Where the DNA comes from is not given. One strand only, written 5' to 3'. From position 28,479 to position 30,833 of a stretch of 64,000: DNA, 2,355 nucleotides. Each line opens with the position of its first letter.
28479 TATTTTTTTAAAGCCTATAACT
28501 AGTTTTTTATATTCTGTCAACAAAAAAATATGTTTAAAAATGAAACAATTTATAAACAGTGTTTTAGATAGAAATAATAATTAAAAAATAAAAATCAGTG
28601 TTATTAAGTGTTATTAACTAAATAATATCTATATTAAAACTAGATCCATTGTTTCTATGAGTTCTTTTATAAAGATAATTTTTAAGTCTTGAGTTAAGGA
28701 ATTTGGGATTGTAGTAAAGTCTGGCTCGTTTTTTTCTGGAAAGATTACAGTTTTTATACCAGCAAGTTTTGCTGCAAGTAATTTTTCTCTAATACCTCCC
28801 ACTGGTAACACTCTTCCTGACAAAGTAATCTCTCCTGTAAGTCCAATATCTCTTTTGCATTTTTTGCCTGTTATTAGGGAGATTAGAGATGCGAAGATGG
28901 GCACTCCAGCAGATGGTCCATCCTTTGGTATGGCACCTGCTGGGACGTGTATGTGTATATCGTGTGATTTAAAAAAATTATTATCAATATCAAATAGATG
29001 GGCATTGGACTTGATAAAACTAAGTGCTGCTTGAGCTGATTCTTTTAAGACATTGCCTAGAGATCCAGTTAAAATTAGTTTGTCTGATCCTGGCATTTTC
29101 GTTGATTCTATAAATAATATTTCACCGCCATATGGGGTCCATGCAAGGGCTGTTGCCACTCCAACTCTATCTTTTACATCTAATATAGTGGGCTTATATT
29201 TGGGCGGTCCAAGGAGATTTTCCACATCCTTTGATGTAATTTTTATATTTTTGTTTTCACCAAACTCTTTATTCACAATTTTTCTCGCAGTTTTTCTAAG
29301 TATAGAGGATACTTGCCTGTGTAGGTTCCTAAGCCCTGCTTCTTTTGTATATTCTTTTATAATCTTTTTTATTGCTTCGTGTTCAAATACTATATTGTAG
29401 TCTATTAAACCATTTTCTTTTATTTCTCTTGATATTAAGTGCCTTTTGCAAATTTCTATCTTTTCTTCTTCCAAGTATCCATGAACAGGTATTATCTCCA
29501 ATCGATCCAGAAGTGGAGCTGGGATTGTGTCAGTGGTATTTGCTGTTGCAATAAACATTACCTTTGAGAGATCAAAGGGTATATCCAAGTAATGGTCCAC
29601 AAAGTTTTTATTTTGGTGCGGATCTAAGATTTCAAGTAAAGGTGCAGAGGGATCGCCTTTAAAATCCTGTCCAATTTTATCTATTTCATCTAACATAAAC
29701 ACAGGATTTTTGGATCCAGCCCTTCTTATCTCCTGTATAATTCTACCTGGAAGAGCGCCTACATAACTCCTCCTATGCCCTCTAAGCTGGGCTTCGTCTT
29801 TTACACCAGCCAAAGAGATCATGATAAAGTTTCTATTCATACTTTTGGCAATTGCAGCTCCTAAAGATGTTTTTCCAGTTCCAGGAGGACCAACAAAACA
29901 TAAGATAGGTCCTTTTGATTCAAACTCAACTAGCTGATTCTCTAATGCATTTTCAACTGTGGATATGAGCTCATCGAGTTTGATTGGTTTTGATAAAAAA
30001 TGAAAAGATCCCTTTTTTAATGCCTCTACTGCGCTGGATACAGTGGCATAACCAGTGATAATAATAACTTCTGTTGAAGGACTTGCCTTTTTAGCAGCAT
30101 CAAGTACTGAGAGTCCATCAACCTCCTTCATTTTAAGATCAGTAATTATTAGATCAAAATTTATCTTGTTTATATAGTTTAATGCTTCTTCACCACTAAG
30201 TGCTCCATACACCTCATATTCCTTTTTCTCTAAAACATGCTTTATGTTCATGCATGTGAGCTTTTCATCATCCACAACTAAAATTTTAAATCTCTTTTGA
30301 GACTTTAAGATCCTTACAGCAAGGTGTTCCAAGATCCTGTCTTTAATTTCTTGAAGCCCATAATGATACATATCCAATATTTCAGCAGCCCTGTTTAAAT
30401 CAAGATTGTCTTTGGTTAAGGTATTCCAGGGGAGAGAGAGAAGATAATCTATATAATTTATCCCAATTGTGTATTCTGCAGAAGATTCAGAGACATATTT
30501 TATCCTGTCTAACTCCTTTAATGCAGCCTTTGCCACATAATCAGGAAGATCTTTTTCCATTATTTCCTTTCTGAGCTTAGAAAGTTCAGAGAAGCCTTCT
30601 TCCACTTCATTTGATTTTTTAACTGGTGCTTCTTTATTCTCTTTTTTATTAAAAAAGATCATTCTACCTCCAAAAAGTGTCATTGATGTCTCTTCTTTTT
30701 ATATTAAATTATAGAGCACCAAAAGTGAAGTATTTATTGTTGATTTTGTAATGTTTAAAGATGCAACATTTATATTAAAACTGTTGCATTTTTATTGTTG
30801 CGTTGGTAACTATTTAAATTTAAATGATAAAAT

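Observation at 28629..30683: Lon protease without its N-terminal substrate domain and with a CheY-like receiver inserted immediately before Walker A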

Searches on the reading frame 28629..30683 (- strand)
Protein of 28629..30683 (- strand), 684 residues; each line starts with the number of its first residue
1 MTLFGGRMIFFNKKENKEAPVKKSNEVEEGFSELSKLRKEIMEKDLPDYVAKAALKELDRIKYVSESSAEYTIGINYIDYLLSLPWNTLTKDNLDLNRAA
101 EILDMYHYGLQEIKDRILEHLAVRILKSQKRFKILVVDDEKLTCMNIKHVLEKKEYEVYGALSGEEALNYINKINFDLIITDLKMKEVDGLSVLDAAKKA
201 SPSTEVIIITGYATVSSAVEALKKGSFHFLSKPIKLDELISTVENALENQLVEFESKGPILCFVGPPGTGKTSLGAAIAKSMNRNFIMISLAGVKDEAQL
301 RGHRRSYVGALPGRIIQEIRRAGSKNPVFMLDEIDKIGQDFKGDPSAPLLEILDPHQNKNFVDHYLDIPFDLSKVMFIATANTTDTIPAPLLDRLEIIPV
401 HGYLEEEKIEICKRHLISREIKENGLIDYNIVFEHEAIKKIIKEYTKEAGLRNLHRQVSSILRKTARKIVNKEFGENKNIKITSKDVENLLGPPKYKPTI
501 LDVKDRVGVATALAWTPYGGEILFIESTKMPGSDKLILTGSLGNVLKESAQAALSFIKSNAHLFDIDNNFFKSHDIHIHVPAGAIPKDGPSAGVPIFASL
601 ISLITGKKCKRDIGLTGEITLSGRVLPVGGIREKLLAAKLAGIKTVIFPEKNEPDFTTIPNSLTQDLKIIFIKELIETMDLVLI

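Call 3: search_protein_families(library=pfam, proteins=[window:28629-30683:-], max_evalue=0.01)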
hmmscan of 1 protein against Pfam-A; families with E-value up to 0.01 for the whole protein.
window:28629-30683:- (684 aa): 12 families
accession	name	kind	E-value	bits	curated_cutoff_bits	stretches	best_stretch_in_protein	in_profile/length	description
PF05362.19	Lon_C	-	1.2e-80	270.4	21.1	1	481-683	1-203/205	Lon protease (S16) C-terminal proteolytic domain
PF00072.30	Response_reg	-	1.1e-26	93.7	30.2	1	134-243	1-110/111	Response regulator receiver domain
PF00004.35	AAA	-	1.7e-24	87.1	21.2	1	261-397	1-125/131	ATPase family associated with various cellular activities (AAA)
PF22667.2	Lon_lid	-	4.6e-18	65.1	27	1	422-473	1-52/57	Lon protease AAA+ ATPase lid domain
PF07728.20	AAA_5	-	1.6e-08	35.1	22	1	261-394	2-138/139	AAA domain (dynein-related subfamily)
PF13541.12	ChlI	-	3.8e-08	33.7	27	1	527-652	3-121/121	Subunit ChlI of Mg-chelatase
PF13401.12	AAA_22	-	0.00032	21.4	27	1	259-351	6-102/130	AAA domain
PF12775.13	AAA_7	-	0.0006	19.8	25.8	0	240-289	14-65/181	P-loop containing dynein motor region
PF07724.20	AAA_2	-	0.00077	20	27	1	262-385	7-127/166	AAA domain (Cdc48 subfamily)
PF13173.12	AAA_14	-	0.00096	19.6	27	1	259-337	3-74/129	AAA domain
PF13191.12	AAA_16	-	0.0013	19.7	32.6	1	242-293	11-58/167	AAA ATPase domain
PF05496.18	RuvB_N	-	0.0024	18.1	27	0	262-294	37-69/159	Holliday junction DNA helicase RuvB P-loop domain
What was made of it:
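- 29922..30287 (-): Inserted receiver (REC) domain, residues 133-254; the phospho-acceptor D182 is at nt 30138-30140. Pfam Response_reg E=1.1e-26 (call 3).
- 29484..29918 (-): AAA+ alpha/beta subdomain (residues 256-400) with Walker A at nt 29868-29891, pore-loop Y307, Walker B D332/E333, sensor-1 N382 and Arg finger R394. Pfam AAA (call 3).
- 29244..29483 (-): AAA+ lid subdomain (residues 401-480) with sensor-2 R452. Pfam Lon_lid E=4.6e-18 (call 3).
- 28635..29243 (-): S16 Lon protease domain (residues 481-683); catalytic S591 at nt 28911-28913 (preceded by P590) and K634 at nt 28782-28784. Pfam Lon_C E=1.2e-80 (call 3).
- On LonA / endopeptidase La (TIGR00763, MEROPS S16): Pfam AAA and Lon_lid (call 3). 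Lon_C E=1.2e-80 (call 3).
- On Two-component response regulator (receiver domain): Pfam Response_reg covers model positions 1-110 of 111 (call 3).
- On NtrC-family bacterial enhancer-binding proteins: No Sigma54_activat or HTH_8 hit in REC-Lon (call 3).
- Checked: Pfam places Response_reg at residues 134-243 (E=1.1e-26), AAA at 261-397, Lon_lid at 422-473 and Lon_C at 481-683, with no LON_substr_bdg hit (call 3).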

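Call 4: search_protein_families(library=ncbifam, proteins=[window:28629-30683:-], max_evalue=0.01)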
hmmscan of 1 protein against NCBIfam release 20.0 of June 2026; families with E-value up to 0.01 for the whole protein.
window:28629-30683:- (684 aa): 132 families (the best 25 are shown)
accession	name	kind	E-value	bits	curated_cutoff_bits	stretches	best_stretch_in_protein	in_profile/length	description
TIGR00763.1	lon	equivalog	3.9e-213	710.2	608.05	2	255-682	350-794/795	endopeptidase La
NF008053.0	PRK10787.1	equivalog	1.8e-166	555.5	891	2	256-683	347-771/784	endopeptidase La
TIGR02903.1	spore_lon_C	equivalog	4.6e-28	98.1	678.8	1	436-682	375-614/615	Lon family ATP-dependent protease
NF053512.1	nitric_RR_NosR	exception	1.4e-26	93.5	400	1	134-255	1-123/422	response regulator c-di-GMP phosphodiesterase, NosR family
NF007689.0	PRK10365.1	equivalog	7.3e-24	84.4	760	1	130-249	4-123/441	sigma-54-dependent response regulator transcription factor ZraR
TIGR01818.1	ntrC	equivalog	5.7e-23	81.4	558.6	1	134-250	1-117/463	nitrogen regulation protein NR(I)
NF011695.0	PRK15115.1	equivalog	1.1e-22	80.4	763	1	128-250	3-125/445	two-component system response regulator GlrR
TIGR02902.1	spore_lonB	equivalog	1.6e-22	79.8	723.3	1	413-683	260-531/531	ATP-dependent protease LonB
NF008469.0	PRK11361.1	equivalog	2.6e-22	79.2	714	1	132-251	5-124/461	acetoacetate metabolism transcriptional regulator AtoC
NF051870.1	NAssimRespRegNtrX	equivalog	5.2e-22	78.3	600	1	133-254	3-126/452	nitrogen assimilation response regulator NtrX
TIGR00764.1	lon_rel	equivalog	1e-21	77.2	516.6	1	416-683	317-593/608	ATP-dependent protease LonB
NF006900.1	PRK09390.1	equivalog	1.5e-20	73.6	255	1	132-250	5-123/203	response regulator FixJ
NF046022.1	RespRegCpdRBruc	equivalog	2.9e-19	69.2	180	1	133-248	3-118/120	cell cycle two-component system response regulator CpdR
NF047793.1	ResRegPgtA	equivalog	3.2e-19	69.1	650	1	129-250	3-124/414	two-component system response regulator PgtA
NF046020.1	HisKinCckABruc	equivalog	3e-18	65.1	1000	1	133-248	751-868/868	cell cycle histidine kinase CckA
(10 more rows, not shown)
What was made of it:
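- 28629..30683 (-): REC-Lon coding sequence (684-aa ORF; probable true start is M8 at nt 30662, giving 677 aa). TIGR00763 lon scores 710 bits against a cut-off of 608 (call 4).
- Closest known: Canonical LonA. Different: It scores below the cut-off of the E. coli-type equivalog NF008053 (555 against 891, call 4).
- Closest known: RssB. Same: RssB and CpdR models give receiver-level hits (call 4).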

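Call 5: find_homologous_proteins(query=window:28629-30683:-, max_evalue=1e-10)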
Query window:28629-30683:- (684 aa): 8000 proteins with E <= 1e-10 among 8000 candidates; the best 120 are listed.
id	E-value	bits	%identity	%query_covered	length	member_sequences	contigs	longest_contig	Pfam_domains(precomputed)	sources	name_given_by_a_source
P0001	0.0e+0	1504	100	100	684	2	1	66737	PF05362.20,PF00004.36,PF22667.3,PF07728.21,PF00072.31,PF13541.13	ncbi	-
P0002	0.0e+0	1296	88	99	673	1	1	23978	PF05362.20,PF00004.36,PF22667.3,PF07728.21,PF00072.31,PF13541.13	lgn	-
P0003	0.0e+0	1171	79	98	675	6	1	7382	PF05362.20,PF00004.36,PF22667.3,PF07728.21,PF00072.31,PF13541.13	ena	-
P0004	0.0e+0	1022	67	99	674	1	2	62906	PF05362.20,PF00004.36,PF22667.3,PF07728.21,PF00072.31,PF13541.13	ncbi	-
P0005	0.0e+0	1013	67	99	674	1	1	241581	PF05362.20,PF00004.36,PF22667.3,PF07728.21,PF00072.31,PF13541.13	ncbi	-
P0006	4.6e-291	985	65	99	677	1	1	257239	PF05362.20,PF00004.36,PF22667.3,PF07728.21,PF00072.31,PF13541.13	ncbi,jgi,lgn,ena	-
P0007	2.3e-278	943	63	99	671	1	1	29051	PF05362.20,PF00004.36,PF22667.3,PF07728.21,PF00072.31,PF13541.13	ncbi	ncbi:endopeptidase La [Desulfonauticus submarinus]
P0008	3.2e-278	943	63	99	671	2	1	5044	PF05362.20,PF00004.36,PF22667.3,PF07728.21,PF00072.31,PF13541.13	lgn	-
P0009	1.3e-275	934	64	97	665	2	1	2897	PF05362.20,PF00004.36,PF22667.3,PF07728.21,PF00072.31,PF13541.13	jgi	jgi:ATP-dependent Lon protease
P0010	5.9e-275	932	62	97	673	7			PF05362.20,PF00004.36,PF13401.13,PF22667.3,PF07728.21,PF00072.31,PF13541.13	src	-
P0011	1.7e-274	930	63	99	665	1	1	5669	PF05362.20,PF00004.36,PF22667.3,PF07728.21,PF00072.31,PF13541.13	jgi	jgi:ATP-dependent Lon protease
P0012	6.8e-274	928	64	97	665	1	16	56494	PF05362.20,PF00004.36,PF22667.3,PF07728.21,PF00072.31,PF13541.13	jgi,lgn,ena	-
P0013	1.9e-273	927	63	96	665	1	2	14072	PF05362.20,PF00004.36,PF22667.3,PF07728.21,PF00072.31,PF13541.13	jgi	jgi:ATP-dependent Lon protease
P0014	3.1e-273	926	64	97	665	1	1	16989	PF05362.20,PF00004.36,PF22667.3,PF07728.21,PF00072.31,PF13541.13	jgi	jgi:ATP-dependent Lon protease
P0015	7.0e-272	922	64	95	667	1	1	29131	PF05362.20,PF00004.36,PF22667.3,PF07728.21,PF00072.31,PF13541.13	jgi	jgi:ATP-dependent Lon protease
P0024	2.9e-269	913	61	99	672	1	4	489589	PF05362.20,PF00004.36,PF22667.3,PF07728.21,PF00072.31,PF13541.13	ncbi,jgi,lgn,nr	ncbi:MAG: ATP-dependent Lon protease [Desulfonauticus sp.]|jgi:ATP-dependent Lon protease|nr:MAG: An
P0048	2.0e-265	900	60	99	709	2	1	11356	PF05362.20,PF00004.36,PF22667.3,PF07728.21,PF00072.31,PF13541.13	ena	-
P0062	4.1e-264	896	61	97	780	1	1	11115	PF07724.21,PF05362.20,PF00004.36,PF22667.3,PF07728.21,PF00072.31,PF13541.13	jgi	-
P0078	4.6e-263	893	61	97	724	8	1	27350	PF05362.20,PF00004.36,PF22667.3,PF07728.21,PF00072.31,PF13541.13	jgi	jgi:ATP-dependent Lon protease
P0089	1.2e-262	891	62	97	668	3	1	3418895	PF07724.21,PF05362.20,PF00004.36,PF22667.3,PF07728.21,PF00072.31,PF13541.13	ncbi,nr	ncbi:MAG: endopeptidase La [Desulfobacterales bacterium]|nr:MAG: endopeptidase La [Desulfobacterales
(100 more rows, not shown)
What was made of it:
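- Tried and rejected: The closest named relative is Desulfonauticus, at 61-63% identity (call 5).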

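Call 6: search_solved_structures(query=window:28629-30683:-, show_alignments=2)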
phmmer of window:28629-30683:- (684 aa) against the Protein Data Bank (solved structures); distinct sequences matched with E-value up to 0.001: 357 (the best 60 are shown).
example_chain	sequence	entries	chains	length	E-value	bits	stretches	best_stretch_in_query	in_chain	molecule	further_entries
3m6a_A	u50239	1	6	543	1.1e-168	565.9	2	256-683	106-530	ATP-dependent protease La 1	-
7p6u_A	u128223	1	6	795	5.8e-168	563.5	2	253-683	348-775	Lon protease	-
7fd4_B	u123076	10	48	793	3.7e-158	531.2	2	252-683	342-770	Lon protease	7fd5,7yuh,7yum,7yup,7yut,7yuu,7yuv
6wqh_A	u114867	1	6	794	3.9e-158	531.1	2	252-683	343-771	Lon protease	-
7fid_B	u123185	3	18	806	3.9e-158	531.1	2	252-683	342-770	Lon protease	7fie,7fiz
7yph_A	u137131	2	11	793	4e-158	531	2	252-683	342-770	Lon protease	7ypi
8k3y_A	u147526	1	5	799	4.2e-158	531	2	252-683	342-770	Lon protease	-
7ypj_A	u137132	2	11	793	9.3e-158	529.8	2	252-683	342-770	Lon protease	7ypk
4ypl_A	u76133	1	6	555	5.5e-157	527.3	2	252-683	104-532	Lon protease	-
8k3y_F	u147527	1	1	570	7.1e-157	526.9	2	252-683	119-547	Lon protease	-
6u5z_A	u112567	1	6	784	2.5e-155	521.8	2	256-683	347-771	Lon protease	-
6v11_A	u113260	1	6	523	1.4e-153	516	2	256-679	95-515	Lon protease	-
6on2_A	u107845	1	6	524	3.3e-153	514.8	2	256-679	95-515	ATP-dependent protease La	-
7krz_A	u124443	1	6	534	1.3e-138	466.6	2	255-681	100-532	Lon protease homolog, mitochondrial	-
22ib_A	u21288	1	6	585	1.3e-138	466.6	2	256-681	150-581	Lon protease homolog, mitochondrial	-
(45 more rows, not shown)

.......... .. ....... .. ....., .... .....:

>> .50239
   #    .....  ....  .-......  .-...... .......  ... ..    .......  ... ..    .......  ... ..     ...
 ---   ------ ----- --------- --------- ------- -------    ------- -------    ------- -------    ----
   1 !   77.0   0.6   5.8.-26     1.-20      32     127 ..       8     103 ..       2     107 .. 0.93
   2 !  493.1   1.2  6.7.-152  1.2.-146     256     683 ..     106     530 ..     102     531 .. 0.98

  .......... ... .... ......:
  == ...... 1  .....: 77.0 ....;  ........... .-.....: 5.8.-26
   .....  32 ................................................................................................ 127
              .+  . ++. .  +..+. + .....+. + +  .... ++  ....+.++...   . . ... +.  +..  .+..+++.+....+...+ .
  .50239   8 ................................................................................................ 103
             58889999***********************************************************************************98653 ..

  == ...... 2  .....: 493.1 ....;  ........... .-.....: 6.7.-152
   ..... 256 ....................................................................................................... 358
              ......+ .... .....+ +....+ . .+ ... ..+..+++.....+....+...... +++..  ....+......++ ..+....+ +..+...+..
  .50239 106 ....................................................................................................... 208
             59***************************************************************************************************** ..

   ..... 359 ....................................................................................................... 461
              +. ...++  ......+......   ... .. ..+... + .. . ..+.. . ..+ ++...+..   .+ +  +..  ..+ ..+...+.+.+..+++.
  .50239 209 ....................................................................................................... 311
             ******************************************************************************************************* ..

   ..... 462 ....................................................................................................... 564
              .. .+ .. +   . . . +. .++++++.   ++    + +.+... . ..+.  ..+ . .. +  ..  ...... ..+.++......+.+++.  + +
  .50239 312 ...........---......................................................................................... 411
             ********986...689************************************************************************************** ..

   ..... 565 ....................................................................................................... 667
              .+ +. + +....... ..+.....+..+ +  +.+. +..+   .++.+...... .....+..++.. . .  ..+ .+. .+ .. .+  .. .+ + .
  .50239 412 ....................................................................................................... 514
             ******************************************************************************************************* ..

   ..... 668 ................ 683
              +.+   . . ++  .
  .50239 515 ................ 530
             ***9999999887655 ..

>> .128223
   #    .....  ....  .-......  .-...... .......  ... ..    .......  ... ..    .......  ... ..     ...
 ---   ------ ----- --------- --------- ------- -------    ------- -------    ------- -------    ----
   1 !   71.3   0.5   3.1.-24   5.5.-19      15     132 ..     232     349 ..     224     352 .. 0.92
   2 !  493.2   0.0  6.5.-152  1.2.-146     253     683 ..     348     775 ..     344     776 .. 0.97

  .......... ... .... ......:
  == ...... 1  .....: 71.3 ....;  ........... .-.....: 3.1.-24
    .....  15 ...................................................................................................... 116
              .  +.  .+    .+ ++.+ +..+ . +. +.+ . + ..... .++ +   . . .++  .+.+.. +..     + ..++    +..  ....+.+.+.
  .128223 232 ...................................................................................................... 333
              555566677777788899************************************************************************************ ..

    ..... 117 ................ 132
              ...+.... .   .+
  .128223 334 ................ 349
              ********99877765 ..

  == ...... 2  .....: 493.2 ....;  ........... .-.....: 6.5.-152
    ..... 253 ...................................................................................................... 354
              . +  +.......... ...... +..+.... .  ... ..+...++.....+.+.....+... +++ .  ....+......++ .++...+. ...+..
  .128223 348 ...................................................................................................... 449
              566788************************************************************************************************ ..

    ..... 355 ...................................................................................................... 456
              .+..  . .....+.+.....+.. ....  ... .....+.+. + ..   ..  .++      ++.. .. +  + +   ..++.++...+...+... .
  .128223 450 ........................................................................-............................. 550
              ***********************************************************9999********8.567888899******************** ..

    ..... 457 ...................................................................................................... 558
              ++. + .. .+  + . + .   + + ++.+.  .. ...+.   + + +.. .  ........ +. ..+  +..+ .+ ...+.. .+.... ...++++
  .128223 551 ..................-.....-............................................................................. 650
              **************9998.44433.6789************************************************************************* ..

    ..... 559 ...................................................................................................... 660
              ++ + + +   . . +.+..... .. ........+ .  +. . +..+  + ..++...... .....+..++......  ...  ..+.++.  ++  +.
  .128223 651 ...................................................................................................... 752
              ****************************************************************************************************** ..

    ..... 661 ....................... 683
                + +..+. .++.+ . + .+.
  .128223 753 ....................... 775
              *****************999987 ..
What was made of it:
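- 30300..30590 (-): Retained helical part of the LonA N-region (residues 32-128, ending in the HYGL........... helix). Aligns to B. subtilis Lon 3m6a residues 8-103 and T. thermophilus Lon 232-349 (call 6).
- On LonA / endopeptidase La (TIGR00763, MEROPS S16): Alignment to full-length Lon begins at about residue 232 (call 6).
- Closest known: Canonical LonA. Different: It has a 125-residue receiver between the last N-terminal helix and beta1 (call 6).
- Checked: T. thermophilus Lon 232-349 matches query 15-132 and 348-775 matches query 253-683 (call 6).
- The insertion sits where the N-region joins the ring (call 6).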
